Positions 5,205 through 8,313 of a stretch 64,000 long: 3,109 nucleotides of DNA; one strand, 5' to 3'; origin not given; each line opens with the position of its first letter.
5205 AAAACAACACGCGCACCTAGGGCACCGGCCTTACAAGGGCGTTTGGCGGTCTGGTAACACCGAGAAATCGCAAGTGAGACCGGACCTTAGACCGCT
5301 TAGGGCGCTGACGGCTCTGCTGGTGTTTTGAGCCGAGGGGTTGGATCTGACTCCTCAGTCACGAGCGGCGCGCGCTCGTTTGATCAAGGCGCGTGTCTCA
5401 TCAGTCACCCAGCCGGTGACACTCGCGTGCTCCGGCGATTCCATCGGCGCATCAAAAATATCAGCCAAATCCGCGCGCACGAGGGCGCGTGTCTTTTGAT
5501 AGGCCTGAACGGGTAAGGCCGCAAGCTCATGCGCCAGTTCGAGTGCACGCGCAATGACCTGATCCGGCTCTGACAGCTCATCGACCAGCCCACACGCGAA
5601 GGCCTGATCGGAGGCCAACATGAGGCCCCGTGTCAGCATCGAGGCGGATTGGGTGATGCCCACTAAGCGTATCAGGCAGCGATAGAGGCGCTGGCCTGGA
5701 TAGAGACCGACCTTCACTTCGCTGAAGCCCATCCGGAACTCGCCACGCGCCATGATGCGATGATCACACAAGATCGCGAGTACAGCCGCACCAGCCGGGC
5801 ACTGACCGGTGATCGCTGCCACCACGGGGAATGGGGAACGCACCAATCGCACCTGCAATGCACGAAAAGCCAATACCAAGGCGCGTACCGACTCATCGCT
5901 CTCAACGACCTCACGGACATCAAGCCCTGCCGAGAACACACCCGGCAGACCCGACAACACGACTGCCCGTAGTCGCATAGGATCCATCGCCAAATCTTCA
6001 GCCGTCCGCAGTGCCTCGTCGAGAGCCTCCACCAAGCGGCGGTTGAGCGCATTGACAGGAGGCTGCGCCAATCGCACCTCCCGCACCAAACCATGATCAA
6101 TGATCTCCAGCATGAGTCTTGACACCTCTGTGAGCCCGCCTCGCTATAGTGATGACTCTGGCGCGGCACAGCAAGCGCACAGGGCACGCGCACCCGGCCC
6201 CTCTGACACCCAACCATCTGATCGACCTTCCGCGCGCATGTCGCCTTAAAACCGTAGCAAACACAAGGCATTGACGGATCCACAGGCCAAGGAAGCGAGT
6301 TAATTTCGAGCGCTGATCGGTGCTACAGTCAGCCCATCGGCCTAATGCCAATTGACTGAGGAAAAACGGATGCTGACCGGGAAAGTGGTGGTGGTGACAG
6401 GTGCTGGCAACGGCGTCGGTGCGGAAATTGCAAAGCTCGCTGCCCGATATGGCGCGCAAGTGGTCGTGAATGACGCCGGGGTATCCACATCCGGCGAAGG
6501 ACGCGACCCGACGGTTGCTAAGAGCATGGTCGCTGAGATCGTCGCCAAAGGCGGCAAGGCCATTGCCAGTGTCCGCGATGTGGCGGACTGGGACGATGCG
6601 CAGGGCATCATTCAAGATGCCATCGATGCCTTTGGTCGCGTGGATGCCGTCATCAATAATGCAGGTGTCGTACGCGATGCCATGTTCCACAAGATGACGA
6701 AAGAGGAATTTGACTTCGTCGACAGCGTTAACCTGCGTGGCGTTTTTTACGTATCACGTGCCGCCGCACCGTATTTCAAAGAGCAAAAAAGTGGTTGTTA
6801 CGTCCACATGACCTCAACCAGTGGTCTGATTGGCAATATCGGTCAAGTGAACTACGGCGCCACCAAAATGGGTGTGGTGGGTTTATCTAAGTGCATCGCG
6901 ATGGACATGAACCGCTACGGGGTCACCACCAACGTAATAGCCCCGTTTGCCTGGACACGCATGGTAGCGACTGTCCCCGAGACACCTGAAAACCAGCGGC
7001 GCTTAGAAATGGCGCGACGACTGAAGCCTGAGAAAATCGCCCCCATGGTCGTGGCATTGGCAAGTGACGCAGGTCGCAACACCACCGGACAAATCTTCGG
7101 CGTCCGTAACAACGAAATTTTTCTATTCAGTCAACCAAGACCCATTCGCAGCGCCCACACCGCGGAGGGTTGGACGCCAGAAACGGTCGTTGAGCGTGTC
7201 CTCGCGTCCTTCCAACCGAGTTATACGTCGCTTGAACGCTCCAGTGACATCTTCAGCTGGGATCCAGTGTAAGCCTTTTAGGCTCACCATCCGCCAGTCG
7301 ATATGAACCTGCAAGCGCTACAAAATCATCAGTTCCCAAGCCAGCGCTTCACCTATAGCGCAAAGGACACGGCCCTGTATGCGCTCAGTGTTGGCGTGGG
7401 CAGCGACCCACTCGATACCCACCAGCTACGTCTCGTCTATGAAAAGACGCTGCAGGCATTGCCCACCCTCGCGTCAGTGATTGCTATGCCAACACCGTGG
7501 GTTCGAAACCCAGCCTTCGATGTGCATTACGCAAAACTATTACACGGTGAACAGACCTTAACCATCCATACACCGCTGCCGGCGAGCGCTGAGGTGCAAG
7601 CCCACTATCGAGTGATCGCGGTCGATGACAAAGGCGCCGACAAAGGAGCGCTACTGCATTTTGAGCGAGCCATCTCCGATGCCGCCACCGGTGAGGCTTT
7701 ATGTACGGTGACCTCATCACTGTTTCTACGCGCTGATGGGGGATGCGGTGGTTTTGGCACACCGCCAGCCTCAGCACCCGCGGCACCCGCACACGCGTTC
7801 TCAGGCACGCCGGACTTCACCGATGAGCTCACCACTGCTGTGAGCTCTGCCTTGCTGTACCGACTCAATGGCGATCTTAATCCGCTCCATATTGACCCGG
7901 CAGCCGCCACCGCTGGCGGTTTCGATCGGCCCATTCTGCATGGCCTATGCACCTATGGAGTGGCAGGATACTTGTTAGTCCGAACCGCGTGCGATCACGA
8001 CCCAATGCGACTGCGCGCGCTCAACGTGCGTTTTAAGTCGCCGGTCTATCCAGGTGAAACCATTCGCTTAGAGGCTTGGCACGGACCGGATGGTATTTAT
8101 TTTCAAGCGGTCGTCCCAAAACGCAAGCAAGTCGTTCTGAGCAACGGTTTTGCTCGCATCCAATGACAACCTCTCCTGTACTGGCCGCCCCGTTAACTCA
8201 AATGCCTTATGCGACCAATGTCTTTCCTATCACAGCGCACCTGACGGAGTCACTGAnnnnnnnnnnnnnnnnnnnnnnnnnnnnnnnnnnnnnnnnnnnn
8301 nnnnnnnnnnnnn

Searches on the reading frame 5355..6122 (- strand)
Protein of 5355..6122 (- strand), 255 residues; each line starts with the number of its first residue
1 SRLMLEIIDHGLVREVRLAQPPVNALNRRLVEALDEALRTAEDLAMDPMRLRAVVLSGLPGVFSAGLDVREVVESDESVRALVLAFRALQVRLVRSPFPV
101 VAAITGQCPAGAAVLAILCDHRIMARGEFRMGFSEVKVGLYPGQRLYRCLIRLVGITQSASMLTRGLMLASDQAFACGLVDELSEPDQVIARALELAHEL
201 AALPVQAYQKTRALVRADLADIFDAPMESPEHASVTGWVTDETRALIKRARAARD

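Call 3: search_protein_families(library=pfam, proteins=[window:5355-6122:-], max_evalue=0.01)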
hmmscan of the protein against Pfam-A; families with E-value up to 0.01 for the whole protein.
window:5355-6122:- (255 aa): 3 families
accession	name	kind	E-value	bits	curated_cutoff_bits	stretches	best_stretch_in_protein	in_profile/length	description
PF00378.25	ECH_1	-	1e-34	120.4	27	1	13-219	6-209/251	Enoyl-CoA hydratase/isomerase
PF16113.10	ECH_2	-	1.7e-11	44.7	27.2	1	23-214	12-198/335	Enoyl-CoA hydratase/isomerase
PF01039.27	Carboxyl_trans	-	0.0075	15.4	22.3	0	92-133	127-167/493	Carboxyl transferase domain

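Call 43: search_protein_families(library=ncbifam, proteins=[window:5355-6122:-], max_evalue=1e-10)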
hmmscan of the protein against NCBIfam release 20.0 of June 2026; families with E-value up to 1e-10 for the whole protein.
window:5355-6122:- (255 aa): 54 families (the best 25 are shown)
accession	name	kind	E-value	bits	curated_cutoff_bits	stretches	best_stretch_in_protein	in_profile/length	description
NF004858.0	PRK06213.1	equivalog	7.5e-33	114.1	171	1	12-229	12-223/230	crotonase/enoyl-CoA hydratase family protein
NF006007.0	PRK08138.1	subfamily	7.5e-29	100.9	355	1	13-216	18-216/261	enoyl-CoA hydratase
NF005803.0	PRK07658.1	equivalog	2.9e-27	95.7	313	1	10-225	9-221/257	enoyl-CoA hydratase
NF051848.1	EnCoAHydtEchA19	equivalog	7.8e-27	94.4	400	1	12-216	9-213/258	enoyl-CoA hydratase EchA19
NF004840.0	PRK06190.1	equivalog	2.4e-26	92.9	253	1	4-246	5-243/260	enoyl-CoA hydratase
NF046063.1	oxepin_alt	equivalog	4.2e-24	85.4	300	1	24-237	22-234/254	oxepin-CoA hydrolase, alternative type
NF006107.0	PRK08258.1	equivalog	5.4e-23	81.7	330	1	42-230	54-246/277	enoyl-CoA hydratase family protein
NF007239.0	PRK09674.1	equivalog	1e-22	80.9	371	1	11-212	12-208/257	2,3-dehydroadipyl-CoA hydratase PaaF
NF006699.0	PRK09245.1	subfamily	1.8e-22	79.8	354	1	10-228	10-233/266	crotonase/enoyl-CoA hydratase family protein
NF005699.0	PRK07509.1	equivalog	4e-22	79.1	249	1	5-215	8-218/267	crotonase/enoyl-CoA hydratase family protein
NF008363.0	PRK11154.1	equivalog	5.5e-22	77.7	869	1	22-209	27-214/708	fatty acid oxidation complex subunit alpha FadJ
NF004525.0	PRK05870.1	equivalog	1.4e-21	77.6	285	1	12-220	12-215/249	enoyl-CoA hydratase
NF008727.0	PRK11730.1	equivalog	3.3e-21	75.3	870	1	3-205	8-209/717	fatty acid oxidation complex subunit alpha FadB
NF005073.0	PRK06495.1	subfamily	8.4e-21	74.4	296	1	12-205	13-202/257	enoyl-CoA hydratase/isomerase family protein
NF005700.0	PRK07511.1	subfamily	2.2e-20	73.3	274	1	24-232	25-232/260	enoyl-CoA hydratase family protein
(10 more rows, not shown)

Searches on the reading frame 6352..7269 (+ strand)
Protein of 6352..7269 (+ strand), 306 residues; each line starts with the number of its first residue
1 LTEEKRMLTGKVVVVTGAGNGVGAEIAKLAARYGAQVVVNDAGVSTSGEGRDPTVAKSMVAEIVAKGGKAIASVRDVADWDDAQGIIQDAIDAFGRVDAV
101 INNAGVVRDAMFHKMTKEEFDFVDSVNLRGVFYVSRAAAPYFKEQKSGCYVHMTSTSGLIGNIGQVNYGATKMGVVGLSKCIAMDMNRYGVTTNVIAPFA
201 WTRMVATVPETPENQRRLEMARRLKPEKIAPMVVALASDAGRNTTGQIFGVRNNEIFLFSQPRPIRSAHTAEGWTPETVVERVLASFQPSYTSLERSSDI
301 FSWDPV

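Call 3: search_protein_families(library=pfam, proteins=[window:6352-7269:+], max_evalue=0.01)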
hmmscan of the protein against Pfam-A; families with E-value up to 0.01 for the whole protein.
window:6352-7269:+ (306 aa): 3 families
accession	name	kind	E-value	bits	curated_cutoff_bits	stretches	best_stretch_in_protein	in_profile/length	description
PF00106.31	adh_short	-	1.2e-41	142.8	26.6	1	11-205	1-187/195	short chain dehydrogenase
PF13561.12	adh_short_C2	-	1.7e-40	139.5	27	1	17-250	1-230/236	Enoyl-(Acyl carrier protein) reductase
PF08659.16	KR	-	1.5e-17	64.6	22.6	1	13-171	3-152/180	KR domain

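Call 4: search_protein_families(library=ncbifam, proteins=[window:6352-7269:+], max_evalue=0.01)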
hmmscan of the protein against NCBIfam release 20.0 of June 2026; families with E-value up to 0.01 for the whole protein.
window:6352-7269:+ (306 aa): 213 families (the best 25 are shown)
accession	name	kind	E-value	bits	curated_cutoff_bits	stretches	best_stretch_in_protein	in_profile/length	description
NF005861.0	PRK07791.1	subfamily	8.3e-75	251.9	373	1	7-284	3-285/300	SDR family oxidoreductase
NF005862.0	PRK07792.1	equivalog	6.3e-58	196.4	414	1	3-281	6-282/307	3-oxoacyl-ACP reductase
NF004198.0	PRK05653.1-3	equivalog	2e-57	194.5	296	1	6-251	3-242/248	3-oxoacyl-ACP reductase FabG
TIGR01830.1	3oxo_ACP_reduc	equivalog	1.9e-51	175.1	297.75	1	13-251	1-234/239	3-oxoacyl-[acyl-carrier-protein] reductase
NF009466.0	PRK12826.1-2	subfamily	1.8e-47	161.9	222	1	11-255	4-244/248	3-oxoacyl-ACP reductase FabG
TIGR01829.1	AcAcCoA_reduct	subfamily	5.7e-44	150.6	302.1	1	11-251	1-236/242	acetoacetyl-CoA reductase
NF009546.0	PRK12935.1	equivalog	1.5e-43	149.2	418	1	8-248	4-238/247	acetoacetyl-CoA reductase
NF052558.1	MBtsdlDhBudC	equivalog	2.2e-43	148.7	270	1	9-250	2-236/250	meso-2,3-butanediol dehydrogenase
NF005559.1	PRK07231.1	subfamily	4.7e-42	144.2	215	1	8-249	2-241/249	glucose 1-dehydrogenase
NF004197.0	PRK05653.1-1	equivalog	5.3e-41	140.9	332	1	6-251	3-242/249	3-oxoacyl-ACP reductase FabG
NF009464.0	PRK12824.1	subfamily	5.7e-41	140.8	269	1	11-251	3-238/245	3-oxoacyl-ACP reductase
NF006110.0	PRK08261.1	equivalog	9.3e-41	140.1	410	1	4-253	208-448/454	3-oxoacyl-ACP reductase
NF004200.0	PRK05653.1-5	equivalog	1.2e-40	139.6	273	1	11-251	3-237/242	3-oxoacyl-ACP reductase FabG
NF053807.1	RhamDHLra1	equivalog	1.5e-40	139.5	400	1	7-248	1-240/252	L-rhamnose 1-dehydrogenase Lra1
NF004199.0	PRK05653.1-4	equivalog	6.9e-40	137.2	301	1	8-251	3-241/247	3-oxoacyl-ACP reductase FabG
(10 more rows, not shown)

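Call 61: search_solved_structures(query=window:6352-7269:+, max_evalue=1e-20)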
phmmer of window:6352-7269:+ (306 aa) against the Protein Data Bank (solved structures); distinct sequences matched with E-value up to 1e-20: 179 (the best 60 are shown).
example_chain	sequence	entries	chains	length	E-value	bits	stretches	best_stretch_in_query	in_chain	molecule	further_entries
2et6_A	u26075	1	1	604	9.4e-98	330.3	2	10-252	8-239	(3R)-hydroxyacyl-CoA dehydrogenase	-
3qlj_A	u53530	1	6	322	9.8e-53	182.6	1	8-256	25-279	Short chain dehydrogenase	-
1zbq_A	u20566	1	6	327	3.2e-50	174.3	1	9-249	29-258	17-beta-hydroxysteroid dehydrogenase 4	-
1gz6_A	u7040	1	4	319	1.5e-48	168.8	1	9-250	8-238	ESTRADIOL 17 BETA-DEHYDROGENASE 4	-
3oml_A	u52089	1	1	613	3.6e-47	164.3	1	5-240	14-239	Peroxisomal Multifunctional Enzyme Type 2, CG3415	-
7ulh_A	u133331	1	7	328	5.4e-45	157.2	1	7-271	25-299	Short chain dehydrogenase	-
4rzh_A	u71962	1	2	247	9.7e-44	153.1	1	7-254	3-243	3-oxoacyl-[acyl-carrier protein] reductase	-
7sub_A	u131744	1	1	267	1.1e-43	152.9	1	8-252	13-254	3-oxoacyl-reductase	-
4nbu_A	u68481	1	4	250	8.3e-43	150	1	8-250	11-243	3-oxoacyl-(Acyl-carrier-protein) reductase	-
2hq1_A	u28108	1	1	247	5.1e-40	140.8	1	8-252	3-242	Glucose/ribitol dehydrogenase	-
3osu_A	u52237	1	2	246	1.4e-39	139.5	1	11-252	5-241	3-oxoacyl-[acyl-carrier-protein] reductase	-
3sj7_A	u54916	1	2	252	1.5e-39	139.3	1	11-252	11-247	3-oxoacyl-(Acyl-carrier-protein) reductase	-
2uvd_A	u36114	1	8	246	2.4e-39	138.7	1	7-252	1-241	3-OXOACYL-(ACYL-CARRIER-PROTEIN) REDUCTASE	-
7lg9_A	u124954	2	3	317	2.5e-39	138.6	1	7-278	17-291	3-ketoacyl-ACP reductase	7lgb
4jro_A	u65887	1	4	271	1.4e-38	136.2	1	7-252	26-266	FabG protein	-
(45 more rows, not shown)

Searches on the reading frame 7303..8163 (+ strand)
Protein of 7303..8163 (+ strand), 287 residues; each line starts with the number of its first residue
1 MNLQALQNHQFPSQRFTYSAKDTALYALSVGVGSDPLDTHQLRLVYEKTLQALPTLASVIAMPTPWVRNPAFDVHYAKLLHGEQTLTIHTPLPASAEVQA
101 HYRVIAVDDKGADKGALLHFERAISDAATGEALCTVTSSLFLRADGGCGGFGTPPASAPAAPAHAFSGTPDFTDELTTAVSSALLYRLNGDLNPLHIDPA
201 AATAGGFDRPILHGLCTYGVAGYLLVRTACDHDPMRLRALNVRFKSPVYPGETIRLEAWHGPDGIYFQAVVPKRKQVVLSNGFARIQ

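Call 3: search_protein_families(library=pfam, proteins=[window:7303-8163:+], max_evalue=0.01)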
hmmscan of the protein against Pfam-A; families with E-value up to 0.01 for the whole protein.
window:7303-8163:+ (287 aa): 3 families
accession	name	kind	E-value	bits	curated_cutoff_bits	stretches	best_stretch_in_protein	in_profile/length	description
PF01575.25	MaoC_dehydratas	-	3.6e-27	94.8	27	1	168-271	8-113/123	MaoC like domain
PF22622.2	MFE-2_hydrat-2_N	-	1.6e-22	80.2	27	1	16-143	1-129/130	MFE-2 hydratase 2 N-terminal domain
PF13452.11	FAS1_DH_region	-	5.9e-09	36.6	22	1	49-132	46-128/132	FAS1-like, dehydratase domain region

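Call 4: search_protein_families(library=ncbifam, proteins=[window:7303-8163:+], max_evalue=0.01)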
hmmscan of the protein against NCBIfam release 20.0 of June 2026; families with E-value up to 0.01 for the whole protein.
window:7303-8163:+ (287 aa): 2 families
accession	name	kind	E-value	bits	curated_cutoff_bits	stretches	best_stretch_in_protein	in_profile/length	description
NF040620.1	fused_HadA_HadB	exception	8.9e-10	38.5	350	1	189-249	224-282/329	fused (3R)-hydroxyacyl-ACP dehydratase subunits HadA/HadB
NF010246.0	PRK13693.1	equivalog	1.6e-06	28.1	203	1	188-249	33-92/142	(3R)-hydroxyacyl-ACP dehydratase subunit HadB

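Call 62: search_solved_structures(query=window:7303-8163:+, max_evalue=1e-10)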
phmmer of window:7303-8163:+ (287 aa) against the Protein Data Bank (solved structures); distinct sequences matched with E-value up to 1e-10: 8.
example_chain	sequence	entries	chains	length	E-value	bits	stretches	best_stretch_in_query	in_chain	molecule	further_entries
7mku_A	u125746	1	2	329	2e-49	171.8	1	4-280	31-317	Enoyl-CoA hydratase 2, peroxisomal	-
1s9c_A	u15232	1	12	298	1.1e-47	166.1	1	10-284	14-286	Peroxisomal multifunctional enzyme type 2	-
3khp_A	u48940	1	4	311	2.3e-40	142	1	15-264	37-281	MaoC family protein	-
3oml_A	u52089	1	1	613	6.4e-38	134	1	15-283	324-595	Peroxisomal Multifunctional Enzyme Type 2, CG3415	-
3kh8_A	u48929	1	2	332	4.6e-37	131.2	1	11-282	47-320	MaoC-like dehydratase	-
2cdh_S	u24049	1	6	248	3.2e-35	125.2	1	170-284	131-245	DEHYDRATASE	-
1pn2_A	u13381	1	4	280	4.1e-30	108.4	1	18-283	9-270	Peroxisomal hydratase-dehydrogenase-epimerase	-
1pn4_A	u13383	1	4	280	5.4e-29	104.7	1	18-283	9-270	Peroxisomal hydratase-dehydrogenase-epimerase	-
